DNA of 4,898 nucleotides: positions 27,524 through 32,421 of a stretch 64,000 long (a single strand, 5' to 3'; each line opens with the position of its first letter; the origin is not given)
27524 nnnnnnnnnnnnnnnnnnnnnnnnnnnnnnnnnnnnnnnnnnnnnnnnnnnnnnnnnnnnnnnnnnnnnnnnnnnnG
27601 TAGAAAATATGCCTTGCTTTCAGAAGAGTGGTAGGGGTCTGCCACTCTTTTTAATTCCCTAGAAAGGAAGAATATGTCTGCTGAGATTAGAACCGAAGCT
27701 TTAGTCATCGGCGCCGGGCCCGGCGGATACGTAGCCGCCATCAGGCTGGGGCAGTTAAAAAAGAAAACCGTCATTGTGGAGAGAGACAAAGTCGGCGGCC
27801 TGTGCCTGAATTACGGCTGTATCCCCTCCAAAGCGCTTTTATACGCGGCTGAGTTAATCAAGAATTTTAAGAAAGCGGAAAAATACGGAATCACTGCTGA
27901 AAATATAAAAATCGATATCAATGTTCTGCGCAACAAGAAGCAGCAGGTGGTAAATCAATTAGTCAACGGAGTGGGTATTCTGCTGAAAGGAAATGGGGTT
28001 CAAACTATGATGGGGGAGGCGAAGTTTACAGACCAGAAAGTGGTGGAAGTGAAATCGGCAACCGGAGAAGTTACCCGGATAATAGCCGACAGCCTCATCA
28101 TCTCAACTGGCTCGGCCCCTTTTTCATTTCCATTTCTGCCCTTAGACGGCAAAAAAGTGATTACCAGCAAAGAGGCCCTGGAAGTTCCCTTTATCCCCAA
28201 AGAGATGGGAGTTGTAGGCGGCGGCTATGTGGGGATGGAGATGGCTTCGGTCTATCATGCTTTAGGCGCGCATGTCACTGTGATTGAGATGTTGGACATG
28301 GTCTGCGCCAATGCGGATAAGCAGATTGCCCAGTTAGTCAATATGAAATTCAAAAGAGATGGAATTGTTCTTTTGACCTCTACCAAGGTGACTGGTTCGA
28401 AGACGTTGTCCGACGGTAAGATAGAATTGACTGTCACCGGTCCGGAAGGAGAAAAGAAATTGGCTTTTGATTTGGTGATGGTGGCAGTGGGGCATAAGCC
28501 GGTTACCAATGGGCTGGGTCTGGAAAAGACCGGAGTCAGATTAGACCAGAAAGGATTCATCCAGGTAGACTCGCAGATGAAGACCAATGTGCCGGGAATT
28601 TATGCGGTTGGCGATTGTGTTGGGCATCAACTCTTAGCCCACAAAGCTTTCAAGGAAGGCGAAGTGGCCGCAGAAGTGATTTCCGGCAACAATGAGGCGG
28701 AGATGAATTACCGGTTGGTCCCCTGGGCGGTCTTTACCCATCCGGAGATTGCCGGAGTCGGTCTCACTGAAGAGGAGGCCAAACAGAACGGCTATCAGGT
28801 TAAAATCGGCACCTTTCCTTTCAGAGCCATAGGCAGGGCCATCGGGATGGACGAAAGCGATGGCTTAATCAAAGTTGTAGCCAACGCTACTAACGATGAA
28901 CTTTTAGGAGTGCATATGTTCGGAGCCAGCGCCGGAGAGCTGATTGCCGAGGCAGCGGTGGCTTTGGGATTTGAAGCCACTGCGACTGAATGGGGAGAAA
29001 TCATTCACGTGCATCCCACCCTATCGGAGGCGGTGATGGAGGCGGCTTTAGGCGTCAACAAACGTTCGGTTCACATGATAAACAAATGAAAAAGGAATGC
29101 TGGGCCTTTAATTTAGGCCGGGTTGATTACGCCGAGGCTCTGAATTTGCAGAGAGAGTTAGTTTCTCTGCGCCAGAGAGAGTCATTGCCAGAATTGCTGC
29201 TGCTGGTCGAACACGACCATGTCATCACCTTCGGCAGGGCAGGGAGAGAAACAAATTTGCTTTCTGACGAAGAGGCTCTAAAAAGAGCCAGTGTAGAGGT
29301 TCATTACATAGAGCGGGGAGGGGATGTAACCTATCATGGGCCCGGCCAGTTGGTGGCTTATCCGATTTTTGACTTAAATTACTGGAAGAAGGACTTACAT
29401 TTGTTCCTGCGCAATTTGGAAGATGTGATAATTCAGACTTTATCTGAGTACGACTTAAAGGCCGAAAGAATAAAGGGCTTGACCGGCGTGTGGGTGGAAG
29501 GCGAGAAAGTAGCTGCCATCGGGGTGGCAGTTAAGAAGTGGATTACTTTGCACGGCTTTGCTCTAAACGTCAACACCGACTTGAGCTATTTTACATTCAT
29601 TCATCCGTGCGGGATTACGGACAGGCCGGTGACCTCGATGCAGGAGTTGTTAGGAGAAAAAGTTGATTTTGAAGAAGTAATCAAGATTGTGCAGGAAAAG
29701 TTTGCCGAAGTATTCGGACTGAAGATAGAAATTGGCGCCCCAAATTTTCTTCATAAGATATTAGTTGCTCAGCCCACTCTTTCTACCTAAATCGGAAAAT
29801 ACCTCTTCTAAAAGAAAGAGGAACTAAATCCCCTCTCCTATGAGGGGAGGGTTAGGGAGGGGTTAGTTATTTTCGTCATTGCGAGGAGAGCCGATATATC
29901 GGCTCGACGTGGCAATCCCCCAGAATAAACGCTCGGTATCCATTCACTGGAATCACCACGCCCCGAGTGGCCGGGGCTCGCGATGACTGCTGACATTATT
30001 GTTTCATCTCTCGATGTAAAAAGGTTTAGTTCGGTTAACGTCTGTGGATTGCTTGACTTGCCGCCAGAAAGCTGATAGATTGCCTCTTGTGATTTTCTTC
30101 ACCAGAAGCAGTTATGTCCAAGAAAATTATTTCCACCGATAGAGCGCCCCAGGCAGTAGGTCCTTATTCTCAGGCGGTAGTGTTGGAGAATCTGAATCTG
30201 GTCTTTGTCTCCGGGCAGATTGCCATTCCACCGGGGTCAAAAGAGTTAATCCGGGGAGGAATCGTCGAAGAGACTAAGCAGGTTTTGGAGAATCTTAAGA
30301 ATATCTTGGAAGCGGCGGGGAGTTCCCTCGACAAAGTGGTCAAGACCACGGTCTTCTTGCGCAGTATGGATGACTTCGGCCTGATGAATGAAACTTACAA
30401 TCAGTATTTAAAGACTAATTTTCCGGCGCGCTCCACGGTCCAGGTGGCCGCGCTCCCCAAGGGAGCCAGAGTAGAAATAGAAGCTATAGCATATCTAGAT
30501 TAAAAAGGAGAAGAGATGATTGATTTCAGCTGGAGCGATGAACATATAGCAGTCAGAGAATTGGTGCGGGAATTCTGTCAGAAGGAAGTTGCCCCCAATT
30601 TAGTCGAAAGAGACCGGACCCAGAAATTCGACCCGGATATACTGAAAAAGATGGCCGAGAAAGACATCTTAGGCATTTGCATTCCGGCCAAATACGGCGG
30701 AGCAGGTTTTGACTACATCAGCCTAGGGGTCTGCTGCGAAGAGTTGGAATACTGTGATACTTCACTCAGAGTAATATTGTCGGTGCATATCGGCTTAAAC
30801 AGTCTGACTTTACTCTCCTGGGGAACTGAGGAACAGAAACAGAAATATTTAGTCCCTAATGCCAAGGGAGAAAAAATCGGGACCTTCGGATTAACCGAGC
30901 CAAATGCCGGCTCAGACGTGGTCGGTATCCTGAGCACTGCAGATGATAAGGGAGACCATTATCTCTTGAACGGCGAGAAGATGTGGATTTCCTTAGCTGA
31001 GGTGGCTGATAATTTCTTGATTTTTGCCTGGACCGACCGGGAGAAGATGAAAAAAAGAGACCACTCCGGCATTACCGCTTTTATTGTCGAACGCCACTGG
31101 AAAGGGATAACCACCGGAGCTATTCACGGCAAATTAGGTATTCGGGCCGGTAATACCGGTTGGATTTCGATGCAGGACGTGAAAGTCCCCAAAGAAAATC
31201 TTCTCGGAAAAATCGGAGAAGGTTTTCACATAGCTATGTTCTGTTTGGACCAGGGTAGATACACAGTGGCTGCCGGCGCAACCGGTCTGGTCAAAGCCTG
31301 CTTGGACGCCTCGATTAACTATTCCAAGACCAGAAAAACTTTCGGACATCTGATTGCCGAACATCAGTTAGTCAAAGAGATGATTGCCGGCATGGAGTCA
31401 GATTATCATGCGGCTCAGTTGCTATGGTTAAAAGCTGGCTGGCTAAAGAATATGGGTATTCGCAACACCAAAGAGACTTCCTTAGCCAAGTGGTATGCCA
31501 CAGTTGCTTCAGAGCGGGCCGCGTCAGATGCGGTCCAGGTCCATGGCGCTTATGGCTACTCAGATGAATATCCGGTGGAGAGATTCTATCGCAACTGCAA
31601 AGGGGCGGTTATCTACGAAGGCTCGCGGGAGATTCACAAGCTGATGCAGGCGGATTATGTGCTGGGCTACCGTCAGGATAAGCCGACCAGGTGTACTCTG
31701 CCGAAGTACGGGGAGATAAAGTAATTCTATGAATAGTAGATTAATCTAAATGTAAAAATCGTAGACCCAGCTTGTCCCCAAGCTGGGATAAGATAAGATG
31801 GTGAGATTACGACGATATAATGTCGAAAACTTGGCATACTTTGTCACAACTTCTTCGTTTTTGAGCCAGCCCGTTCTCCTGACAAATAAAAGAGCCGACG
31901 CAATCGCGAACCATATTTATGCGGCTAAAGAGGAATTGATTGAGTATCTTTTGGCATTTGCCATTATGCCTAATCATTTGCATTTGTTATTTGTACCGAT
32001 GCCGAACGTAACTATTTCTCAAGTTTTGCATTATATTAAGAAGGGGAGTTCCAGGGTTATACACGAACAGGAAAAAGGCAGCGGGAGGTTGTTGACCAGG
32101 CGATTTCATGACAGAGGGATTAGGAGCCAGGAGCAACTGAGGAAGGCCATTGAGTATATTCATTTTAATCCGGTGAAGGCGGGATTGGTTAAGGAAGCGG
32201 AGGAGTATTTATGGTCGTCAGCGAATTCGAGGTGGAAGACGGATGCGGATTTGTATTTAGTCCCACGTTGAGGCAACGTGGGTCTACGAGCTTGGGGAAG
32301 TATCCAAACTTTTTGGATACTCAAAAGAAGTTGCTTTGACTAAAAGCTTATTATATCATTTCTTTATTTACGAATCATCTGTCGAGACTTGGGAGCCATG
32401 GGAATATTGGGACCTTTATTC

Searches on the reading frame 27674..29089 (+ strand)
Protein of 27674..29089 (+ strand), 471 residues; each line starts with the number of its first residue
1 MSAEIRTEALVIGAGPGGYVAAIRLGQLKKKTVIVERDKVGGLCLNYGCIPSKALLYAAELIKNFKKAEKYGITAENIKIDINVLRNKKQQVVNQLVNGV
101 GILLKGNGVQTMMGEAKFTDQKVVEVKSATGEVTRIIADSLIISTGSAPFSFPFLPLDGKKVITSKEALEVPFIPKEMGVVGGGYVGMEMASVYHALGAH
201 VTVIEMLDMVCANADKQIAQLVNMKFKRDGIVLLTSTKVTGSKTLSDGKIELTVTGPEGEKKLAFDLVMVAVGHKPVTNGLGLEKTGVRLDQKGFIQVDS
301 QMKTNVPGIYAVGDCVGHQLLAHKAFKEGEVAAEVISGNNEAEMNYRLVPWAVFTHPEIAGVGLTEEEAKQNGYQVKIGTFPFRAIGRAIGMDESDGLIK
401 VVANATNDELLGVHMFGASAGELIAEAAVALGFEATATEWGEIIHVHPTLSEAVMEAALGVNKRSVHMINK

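Call 74: search_protein_families(library=pfam, proteins=[window:27674-29089:+], max_evalue=0.001)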
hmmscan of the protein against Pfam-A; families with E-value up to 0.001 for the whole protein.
window:27674-29089:+ (471 aa): 10 families
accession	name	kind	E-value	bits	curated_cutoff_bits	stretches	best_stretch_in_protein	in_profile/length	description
PF07992.20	Pyr_redox_2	-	9.1e-67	225.9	26.1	1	10-329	4-291/291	Pyridine nucleotide-disulphide oxidoreductase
PF02852.28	Pyr_redox_dim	-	2.4e-37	127.9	25.3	1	349-458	1-110/110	Pyridine nucleotide-disulphide oxidoreductase, dimerisation domain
PF00070.33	Pyr_redox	-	2.7e-21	76.3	22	1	178-253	2-78/82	Pyridine nucleotide-disulphide oxidoreductase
PF13738.12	Pyr_redox_3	-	2.2e-13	50.6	30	1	126-313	116-305/305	Pyridine nucleotide-disulphide oxidoreductase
PF13450.12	NAD_binding_8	-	1.1e-08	35.6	21.9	0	11-47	1-38/68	NAD(P)-binding Rossmann-like domain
PF01134.28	GIDA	-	4e-06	26.6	22.1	1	10-96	3-88/391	Glucose inhibited division protein A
PF00890.30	FAD_binding_2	-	2e-05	24.4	20.4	0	9-41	2-34/414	FAD binding domain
PF03486.20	HI0933_like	-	4.7e-05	23.4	50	0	8-39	2-33/244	HI0933-like protein Rossmann domain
PF13434.12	Lys_Orn_oxgnase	-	0.00046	19.9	21.3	0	120-197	128-210/339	L-lysine 6-monooxygenase/L-ornithine 5-monooxygenase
PF12831.13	FAD_oxidored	-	0.00061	19.6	27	1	10-46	3-40/416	FAD dependent oxidoreductase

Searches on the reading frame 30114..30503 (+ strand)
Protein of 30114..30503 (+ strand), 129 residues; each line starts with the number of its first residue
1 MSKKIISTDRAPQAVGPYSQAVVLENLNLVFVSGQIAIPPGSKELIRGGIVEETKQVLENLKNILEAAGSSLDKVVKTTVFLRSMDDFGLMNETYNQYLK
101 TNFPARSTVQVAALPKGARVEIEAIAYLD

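Call 75: search_protein_families(library=pfam, proteins=[window:30114-30503:+], max_evalue=0.01)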
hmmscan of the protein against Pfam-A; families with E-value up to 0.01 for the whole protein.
window:30114-30503:+ (129 aa): 1 family
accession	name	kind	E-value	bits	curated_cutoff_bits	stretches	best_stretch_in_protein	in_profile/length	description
PF01042.26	Ribonuc_L-PSP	-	2.5e-39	134.4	27.3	1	9-127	2-120/121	Endoribonuclease L-PSP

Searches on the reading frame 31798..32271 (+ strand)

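Call 75: search_protein_families(library=pfam, proteins=[window:31798-32271:+], max_evalue=0.01)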
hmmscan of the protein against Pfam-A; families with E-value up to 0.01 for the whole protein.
window:31798-32271:+ (157 aa): 1 family
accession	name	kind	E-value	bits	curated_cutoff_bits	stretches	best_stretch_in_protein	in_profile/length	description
PF01797.21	Y1_Tnp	-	9.7e-10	39.1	23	1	28-96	20-88/121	Transposase IS200 like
